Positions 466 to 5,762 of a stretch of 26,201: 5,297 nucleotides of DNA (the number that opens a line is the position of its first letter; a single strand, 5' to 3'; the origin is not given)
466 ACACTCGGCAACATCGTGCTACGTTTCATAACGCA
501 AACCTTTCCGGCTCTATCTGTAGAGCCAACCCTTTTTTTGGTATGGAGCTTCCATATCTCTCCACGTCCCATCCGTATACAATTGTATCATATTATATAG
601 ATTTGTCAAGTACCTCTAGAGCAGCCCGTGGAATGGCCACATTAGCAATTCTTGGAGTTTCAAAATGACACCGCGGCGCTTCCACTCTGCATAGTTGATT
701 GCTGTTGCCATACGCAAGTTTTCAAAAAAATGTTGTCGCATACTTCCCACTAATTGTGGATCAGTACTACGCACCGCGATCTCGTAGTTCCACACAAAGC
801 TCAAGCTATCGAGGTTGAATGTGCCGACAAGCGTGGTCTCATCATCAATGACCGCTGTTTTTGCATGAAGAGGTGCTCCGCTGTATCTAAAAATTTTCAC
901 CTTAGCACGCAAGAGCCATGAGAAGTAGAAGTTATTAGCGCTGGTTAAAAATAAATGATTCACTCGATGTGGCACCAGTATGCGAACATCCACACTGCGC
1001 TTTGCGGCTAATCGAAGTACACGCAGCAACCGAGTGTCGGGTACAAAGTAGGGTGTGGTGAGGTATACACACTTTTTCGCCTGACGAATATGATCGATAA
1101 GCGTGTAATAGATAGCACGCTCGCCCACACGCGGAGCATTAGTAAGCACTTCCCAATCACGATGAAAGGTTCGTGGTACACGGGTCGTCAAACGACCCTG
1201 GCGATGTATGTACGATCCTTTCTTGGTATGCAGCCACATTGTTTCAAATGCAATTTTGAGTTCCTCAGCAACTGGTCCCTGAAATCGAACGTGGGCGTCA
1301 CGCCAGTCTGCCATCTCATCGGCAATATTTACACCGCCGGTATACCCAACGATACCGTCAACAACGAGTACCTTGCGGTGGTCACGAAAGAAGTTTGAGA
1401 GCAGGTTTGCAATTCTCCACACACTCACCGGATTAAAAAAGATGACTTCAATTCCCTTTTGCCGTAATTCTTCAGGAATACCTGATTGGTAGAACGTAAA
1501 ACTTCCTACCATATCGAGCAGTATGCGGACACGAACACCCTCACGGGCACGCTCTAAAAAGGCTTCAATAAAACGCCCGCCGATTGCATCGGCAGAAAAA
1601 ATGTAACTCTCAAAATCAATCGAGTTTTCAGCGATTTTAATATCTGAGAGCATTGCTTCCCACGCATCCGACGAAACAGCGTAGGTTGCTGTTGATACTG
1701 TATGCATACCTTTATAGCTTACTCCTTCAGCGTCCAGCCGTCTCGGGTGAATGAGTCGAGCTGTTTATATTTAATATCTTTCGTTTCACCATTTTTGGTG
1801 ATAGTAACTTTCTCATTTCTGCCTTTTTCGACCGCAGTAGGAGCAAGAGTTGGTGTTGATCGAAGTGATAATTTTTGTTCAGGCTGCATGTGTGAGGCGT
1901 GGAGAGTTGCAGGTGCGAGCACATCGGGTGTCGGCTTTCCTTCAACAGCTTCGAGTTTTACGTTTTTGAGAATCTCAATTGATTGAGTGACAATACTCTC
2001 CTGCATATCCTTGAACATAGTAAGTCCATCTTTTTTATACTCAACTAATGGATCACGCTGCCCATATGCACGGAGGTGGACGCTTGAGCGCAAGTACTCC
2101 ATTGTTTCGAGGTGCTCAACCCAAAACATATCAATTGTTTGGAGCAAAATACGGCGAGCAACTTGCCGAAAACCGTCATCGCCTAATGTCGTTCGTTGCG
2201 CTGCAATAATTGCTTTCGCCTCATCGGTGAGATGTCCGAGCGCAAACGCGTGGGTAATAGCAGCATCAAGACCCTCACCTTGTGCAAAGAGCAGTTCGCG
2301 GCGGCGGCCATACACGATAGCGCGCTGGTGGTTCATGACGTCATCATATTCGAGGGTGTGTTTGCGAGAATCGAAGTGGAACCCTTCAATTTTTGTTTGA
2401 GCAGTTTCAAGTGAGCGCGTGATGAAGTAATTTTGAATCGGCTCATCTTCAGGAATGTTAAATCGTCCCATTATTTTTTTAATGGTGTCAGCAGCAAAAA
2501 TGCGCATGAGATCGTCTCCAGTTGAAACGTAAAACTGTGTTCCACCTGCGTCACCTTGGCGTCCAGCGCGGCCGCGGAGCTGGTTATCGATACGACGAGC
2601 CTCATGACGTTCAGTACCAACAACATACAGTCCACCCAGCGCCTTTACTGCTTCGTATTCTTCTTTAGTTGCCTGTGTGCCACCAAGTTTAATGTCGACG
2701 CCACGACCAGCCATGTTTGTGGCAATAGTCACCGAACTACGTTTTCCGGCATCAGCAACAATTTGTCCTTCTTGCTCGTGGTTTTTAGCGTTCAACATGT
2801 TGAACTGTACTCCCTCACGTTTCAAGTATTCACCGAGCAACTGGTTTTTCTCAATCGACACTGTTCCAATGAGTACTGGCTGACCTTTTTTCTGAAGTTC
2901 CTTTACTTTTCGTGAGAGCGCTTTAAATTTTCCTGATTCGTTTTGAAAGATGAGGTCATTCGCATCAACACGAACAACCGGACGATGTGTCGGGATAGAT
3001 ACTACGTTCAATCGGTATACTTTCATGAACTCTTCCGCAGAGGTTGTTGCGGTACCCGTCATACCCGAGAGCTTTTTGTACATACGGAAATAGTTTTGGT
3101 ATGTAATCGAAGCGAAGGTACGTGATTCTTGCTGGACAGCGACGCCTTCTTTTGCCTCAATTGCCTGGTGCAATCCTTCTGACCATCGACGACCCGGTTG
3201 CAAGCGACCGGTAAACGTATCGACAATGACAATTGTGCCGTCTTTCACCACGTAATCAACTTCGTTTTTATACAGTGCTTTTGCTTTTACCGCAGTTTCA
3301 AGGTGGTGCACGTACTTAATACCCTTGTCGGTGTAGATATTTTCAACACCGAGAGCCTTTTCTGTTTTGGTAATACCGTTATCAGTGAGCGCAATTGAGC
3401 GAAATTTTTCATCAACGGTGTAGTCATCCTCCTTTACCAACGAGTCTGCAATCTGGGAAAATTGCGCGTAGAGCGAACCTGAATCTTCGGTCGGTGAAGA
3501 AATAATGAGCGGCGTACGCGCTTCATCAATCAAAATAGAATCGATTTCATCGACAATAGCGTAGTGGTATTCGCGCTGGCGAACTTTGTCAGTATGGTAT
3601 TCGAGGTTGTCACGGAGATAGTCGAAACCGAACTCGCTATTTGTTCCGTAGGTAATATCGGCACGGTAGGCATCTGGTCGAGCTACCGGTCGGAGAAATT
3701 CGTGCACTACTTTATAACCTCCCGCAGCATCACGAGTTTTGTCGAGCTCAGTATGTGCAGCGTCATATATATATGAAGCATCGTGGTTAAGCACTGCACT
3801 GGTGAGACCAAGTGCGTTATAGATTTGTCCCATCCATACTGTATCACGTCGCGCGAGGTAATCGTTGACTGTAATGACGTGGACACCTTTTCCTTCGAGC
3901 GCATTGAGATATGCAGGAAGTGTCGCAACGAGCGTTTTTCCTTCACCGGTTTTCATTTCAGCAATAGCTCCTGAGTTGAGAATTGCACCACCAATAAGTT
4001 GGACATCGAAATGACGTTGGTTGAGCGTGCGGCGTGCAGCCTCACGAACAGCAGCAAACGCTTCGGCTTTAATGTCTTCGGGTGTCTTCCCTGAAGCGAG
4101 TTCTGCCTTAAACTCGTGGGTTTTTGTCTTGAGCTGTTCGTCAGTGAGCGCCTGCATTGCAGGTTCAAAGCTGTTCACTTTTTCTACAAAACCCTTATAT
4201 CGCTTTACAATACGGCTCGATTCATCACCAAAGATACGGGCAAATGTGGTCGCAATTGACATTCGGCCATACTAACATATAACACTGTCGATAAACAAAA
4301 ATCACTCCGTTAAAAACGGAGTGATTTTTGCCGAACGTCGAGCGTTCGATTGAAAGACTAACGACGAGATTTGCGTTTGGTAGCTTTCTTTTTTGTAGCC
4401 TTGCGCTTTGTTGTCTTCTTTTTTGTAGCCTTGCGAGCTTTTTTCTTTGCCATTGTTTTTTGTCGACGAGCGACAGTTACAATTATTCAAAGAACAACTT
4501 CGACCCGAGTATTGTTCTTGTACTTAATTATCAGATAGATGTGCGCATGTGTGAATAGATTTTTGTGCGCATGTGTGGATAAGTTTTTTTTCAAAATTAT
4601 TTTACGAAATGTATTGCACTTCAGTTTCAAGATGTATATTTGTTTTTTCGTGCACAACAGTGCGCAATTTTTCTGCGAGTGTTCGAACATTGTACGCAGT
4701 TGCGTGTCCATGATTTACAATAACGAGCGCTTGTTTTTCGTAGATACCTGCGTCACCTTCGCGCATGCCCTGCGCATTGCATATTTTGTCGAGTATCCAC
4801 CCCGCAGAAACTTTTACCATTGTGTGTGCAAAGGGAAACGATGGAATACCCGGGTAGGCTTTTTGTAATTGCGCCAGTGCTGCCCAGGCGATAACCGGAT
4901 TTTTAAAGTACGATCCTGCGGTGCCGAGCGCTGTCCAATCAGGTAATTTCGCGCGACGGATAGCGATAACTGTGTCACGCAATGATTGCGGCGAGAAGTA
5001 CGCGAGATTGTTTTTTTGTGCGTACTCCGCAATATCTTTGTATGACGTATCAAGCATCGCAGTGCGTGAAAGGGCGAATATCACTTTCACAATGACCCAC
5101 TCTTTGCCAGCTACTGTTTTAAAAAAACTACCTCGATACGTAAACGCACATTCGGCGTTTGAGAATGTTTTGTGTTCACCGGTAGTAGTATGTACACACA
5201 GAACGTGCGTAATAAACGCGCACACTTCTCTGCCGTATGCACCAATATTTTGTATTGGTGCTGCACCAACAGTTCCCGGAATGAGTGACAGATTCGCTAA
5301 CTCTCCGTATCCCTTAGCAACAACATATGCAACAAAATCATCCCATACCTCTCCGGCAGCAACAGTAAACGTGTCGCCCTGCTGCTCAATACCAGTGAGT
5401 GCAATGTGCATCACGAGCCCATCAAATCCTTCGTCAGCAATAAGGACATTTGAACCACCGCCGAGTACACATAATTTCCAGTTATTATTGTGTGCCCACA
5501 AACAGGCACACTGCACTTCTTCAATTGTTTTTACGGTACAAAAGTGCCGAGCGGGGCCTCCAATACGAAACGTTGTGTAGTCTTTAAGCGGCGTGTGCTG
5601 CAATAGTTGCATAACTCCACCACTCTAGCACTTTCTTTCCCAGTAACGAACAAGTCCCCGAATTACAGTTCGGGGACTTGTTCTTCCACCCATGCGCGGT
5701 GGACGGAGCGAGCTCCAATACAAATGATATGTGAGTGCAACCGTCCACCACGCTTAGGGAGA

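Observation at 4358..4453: Unannotated 31-aa histone-H1/protamine-like peptide in its own transcription unit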

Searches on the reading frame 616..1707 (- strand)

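Call 7: search_protein_families(library=pfam, proteins=[window:616-1707:-])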
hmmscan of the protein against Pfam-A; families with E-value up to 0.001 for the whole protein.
window:616-1707:- (363 aa): 2 families
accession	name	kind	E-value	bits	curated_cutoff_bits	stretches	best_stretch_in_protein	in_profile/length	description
PF13091.12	PLDc_2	-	7.2e-39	133.1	27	2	203-327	1-128/132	PLD-like domain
PF00614.28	PLDc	-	4.1e-11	42.8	21.9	2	280-300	5-25/28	Phospholipase D Active site motif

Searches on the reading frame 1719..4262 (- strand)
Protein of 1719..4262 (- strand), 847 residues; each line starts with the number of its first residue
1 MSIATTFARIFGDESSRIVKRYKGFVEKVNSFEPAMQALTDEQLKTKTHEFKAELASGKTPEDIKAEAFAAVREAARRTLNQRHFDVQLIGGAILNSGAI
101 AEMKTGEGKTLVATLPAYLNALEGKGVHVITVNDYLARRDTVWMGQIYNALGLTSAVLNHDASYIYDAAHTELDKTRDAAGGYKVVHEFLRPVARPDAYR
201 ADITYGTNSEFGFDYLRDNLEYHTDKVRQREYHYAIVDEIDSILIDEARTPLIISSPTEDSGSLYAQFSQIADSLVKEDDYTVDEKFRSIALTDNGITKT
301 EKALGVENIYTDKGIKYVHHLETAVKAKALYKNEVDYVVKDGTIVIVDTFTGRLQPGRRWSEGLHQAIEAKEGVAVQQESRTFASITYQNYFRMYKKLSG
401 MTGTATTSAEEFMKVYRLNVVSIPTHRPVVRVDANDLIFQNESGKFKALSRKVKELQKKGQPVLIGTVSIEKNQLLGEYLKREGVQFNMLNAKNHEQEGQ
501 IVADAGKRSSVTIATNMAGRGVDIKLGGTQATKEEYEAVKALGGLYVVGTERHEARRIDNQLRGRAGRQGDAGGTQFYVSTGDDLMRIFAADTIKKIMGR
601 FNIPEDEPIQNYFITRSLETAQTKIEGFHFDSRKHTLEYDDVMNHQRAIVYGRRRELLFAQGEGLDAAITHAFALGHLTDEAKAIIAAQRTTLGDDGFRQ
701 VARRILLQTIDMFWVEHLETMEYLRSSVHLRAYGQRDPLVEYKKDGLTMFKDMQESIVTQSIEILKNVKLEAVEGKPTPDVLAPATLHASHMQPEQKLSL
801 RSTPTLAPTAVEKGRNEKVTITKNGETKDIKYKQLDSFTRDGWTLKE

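Call 7: search_protein_families(library=pfam, proteins=[window:1719-4262:-])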
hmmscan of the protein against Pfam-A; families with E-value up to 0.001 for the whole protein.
window:1719-4262:- (847 aa): 4 families
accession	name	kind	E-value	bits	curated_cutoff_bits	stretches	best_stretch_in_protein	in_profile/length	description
PF07517.20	SecA_DEAD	-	3.8e-120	401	24.6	1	8-412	2-289/290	SecA DEAD-like domain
PF21090.3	P-loop_SecA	-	7.1e-74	248.3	27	2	428-532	1-105/205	SecA P-loop domain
PF07516.18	SecA_SW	-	7.7e-46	157.1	26.7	2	678-768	111-199/200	SecA Wing and Scaffold domain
PF01043.26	SecA_PP_bind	-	4.6e-39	133.8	23.5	1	262-369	3-110/110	SecA preprotein cross-linking domain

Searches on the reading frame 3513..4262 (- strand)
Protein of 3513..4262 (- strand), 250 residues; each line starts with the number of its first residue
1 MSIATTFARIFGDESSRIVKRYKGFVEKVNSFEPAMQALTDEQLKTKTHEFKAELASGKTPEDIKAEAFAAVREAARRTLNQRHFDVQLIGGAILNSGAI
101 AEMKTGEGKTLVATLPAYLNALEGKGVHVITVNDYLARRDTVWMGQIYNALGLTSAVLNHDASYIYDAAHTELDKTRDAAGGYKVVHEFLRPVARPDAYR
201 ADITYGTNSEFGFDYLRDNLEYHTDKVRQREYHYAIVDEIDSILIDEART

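Call 61: find_related_loci(query=window:3513-4262:-, collection=genome_contigs, flank=1200)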
Query window:3513-4262:- (250 aa) in genome_contigs; peptide patterns used: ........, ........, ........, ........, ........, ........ (x = any residue, [..] = any of these).
598 stretches matched a pattern (row limit reached: there are more); 598 encode a relative of the query (tblastn E <= 1e-3); the best 80 are kept; 80 distinct loci.
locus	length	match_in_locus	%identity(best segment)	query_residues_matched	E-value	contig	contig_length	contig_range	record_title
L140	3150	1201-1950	61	1-250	7e-108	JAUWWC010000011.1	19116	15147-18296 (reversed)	MAG: Candidatus Nealsonbacteria bacterium isolate CSMAG_2648 CSMAG_2648_k127_4110065_length_19116_cov_42.0000, whole gen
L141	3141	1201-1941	64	1-250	6e-106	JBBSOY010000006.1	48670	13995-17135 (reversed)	MAG: Candidatus Paceibacteria bacterium isolate LS6_sbin.42 LS6_sbin.42_K_1190911_L_48670_cov_10.0000, whole genome shot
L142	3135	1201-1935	62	6-250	1e-104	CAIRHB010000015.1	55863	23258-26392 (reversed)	Candidatus Adlerbacteria bacterium isolate I3b_bin-425 genome assembly, contig: bin-425:15/44, whole genome shotgun sequ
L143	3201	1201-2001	58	7-250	3e-104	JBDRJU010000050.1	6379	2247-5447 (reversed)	MAG: bacterium isolate MEGAHIT-group-1.670 k141_6551436, whole genome shotgun sequence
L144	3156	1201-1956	61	6-250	1e-102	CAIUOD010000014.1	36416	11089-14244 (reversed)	Candidatus Adlerbacteria bacterium isolate MJ-time_bin-4889 genome assembly, contig: bin-4889:14/41, whole genome shotgu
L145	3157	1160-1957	56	9-250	8e-102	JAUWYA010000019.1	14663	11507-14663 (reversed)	MAG: Candidatus Nealsonbacteria bacterium isolate CSMAG_2698 CSMAG_2698_k141_1192782_length_14663_cov_8.6284, whole geno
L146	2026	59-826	57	1-250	9e-100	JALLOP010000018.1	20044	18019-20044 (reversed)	Patescibacteria group bacterium AH-259-L07 AH-259-L07_NODE_18, whole genome shotgun sequence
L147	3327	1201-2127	51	3-250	5e-96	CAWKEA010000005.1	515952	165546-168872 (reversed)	MAG: uncultured bacterium isolate MFD01223.bin.1.27 genome assembly, contig: contig_17561, whole genome shotgun sequence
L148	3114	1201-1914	58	3-250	6e-95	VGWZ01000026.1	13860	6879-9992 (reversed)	MAG: Nitrospira sp. isolate K_DeepCast_250m_m1_045 K_DeepCast_250m_m1_045_Ga0194125_10009090, whole genome shotgun seque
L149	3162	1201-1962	57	9-250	1e-94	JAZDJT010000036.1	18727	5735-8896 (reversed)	MAG: Patescibacteria group bacterium isolate MEGAHIT-group-0.50 k141_17933258, whole genome shotgun sequence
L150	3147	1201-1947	59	1-250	1e-94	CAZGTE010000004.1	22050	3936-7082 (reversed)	MAG TPA_asm: uncultured Candidatus Saccharibacteria bacterium isolate binchicken_co24_95 genome assembly, contig: NODE_6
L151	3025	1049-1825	57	3-250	5e-94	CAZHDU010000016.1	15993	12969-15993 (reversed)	MAG TPA_asm: uncultured Candidatus Saccharibacteria bacterium isolate SRP278252_co1_273 genome assembly, contig: NODE_63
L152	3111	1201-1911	57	3-250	5e-92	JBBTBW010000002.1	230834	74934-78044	MAG: Deltaproteobacteria bacterium isolate H41-bin279_1 H41_bin279_1_000000000002, whole genome shotgun sequence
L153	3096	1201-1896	59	10-250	5e-92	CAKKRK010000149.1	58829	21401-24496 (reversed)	Nitrospiraceae bacterium isolate Hainich-H41-bin216-1 genome assembly, contig: H41-bin216_1_Hain_H41_02um_R2_282_length_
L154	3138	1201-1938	58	3-250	1e-91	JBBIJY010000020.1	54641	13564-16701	MAG: Armatimonadota bacterium isolate PFS170222_bin_173 NODE_443_length_54641_cov_14.453523, whole genome shotgun sequen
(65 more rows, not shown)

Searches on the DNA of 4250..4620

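Call 59: search_rna_families(source=window, start=4250, end=4620, threshold=evalue, max_evalue=5)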
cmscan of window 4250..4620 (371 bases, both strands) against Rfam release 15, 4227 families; matches with E-value up to 5: 3.
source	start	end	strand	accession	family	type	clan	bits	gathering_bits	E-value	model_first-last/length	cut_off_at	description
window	4539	4579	+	RF04217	mir-297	Gene; miRNA;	-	20.2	90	0.44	1-71/71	no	mir-297 microRNA precursor family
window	4293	4387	-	RF00515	PyrR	Cis-reg;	-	18.5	54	3.3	1-115/115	no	PyrR binding site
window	4294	4332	-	RF04070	MIR6440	Gene; miRNA;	-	17.3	95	1.2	1-108/108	no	MIR6440 microRNA precursor family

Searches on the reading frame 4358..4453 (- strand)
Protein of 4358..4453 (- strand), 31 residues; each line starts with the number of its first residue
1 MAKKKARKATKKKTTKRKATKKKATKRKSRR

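Call 8: search_protein_families(library=ncbifam, proteins=[window:4358-4453:-], max_evalue=10)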
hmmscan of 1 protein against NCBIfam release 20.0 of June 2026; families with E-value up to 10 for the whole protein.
window:4358-4453:- (31 aa): 0 families

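Call 9: search_protein_families(library=pfam, proteins=[window:4358-4453:-], max_evalue=10)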
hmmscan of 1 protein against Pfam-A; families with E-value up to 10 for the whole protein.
window:4358-4453:- (31 aa): 0 families

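Call 41: search_solved_structures(query=window:4361-4453:-, max_evalue=10)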
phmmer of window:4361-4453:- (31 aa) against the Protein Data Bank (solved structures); distinct sequences matched with E-value up to 10: 0.

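Call 80: search_protein_representatives(protein=window:4361-4453:-)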
Query: 31 residues. Proteins with E-value up to 0.001 (for the whole library): 0; up to 1e-10: 0; up to 1e-30: 0. The best 0 are listed.

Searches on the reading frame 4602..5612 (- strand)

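Call 7: search_protein_families(library=pfam, proteins=[window:4602-5612:-])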
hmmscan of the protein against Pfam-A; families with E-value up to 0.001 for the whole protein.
window:4602-5612:- (336 aa): 2 families
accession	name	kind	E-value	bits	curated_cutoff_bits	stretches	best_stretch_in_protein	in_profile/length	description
PF02873.21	MurB_C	-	1.1e-21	77.2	27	1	212-335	3-99/99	UDP-N-acetylenolpyruvoylglucosamine reductase, C-terminal domain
PF01565.28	FAD_binding_4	-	2.1e-21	76.5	26.4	1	23-148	3-136/139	FAD binding domain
